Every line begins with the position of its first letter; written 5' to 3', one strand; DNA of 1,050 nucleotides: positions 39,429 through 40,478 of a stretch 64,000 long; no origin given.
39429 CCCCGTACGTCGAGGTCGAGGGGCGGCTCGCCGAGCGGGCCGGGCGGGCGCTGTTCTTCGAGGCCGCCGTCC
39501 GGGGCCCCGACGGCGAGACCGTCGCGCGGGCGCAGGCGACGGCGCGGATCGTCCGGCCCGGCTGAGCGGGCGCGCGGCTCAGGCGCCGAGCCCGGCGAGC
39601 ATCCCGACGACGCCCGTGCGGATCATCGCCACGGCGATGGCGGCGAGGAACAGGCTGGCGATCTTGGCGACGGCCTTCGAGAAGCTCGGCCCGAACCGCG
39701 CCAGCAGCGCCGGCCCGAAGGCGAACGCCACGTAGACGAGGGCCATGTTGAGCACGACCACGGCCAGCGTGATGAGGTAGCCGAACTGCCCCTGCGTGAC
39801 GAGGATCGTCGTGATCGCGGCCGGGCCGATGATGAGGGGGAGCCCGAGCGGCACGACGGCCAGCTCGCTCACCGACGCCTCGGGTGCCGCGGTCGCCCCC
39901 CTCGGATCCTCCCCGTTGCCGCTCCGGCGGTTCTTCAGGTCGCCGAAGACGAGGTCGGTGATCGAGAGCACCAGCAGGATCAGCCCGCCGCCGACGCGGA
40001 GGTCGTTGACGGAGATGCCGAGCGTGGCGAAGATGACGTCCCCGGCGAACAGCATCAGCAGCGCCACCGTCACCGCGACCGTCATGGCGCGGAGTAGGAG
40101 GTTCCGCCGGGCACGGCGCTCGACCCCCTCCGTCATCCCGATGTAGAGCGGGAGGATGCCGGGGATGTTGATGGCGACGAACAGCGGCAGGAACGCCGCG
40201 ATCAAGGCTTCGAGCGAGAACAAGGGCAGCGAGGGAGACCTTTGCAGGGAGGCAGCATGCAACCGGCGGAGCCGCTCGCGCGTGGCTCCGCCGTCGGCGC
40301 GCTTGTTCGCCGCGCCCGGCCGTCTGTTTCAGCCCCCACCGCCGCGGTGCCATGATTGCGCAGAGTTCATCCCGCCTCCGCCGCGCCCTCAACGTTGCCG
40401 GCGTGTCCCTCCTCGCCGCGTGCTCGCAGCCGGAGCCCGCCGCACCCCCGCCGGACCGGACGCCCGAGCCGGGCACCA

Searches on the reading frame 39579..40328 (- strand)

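Call 65: search_protein_families(library=pfam, proteins=[window:39579-40328:-], max_evalue=0.00001)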
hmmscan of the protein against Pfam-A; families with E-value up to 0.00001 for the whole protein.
window:39579-40328:- (249 aa): 1 family
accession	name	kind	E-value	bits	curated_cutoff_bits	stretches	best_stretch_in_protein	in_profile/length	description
PF01914.23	MarC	-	4e-32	111.7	23.9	1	40-244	2-203/203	MarC family integral membrane protein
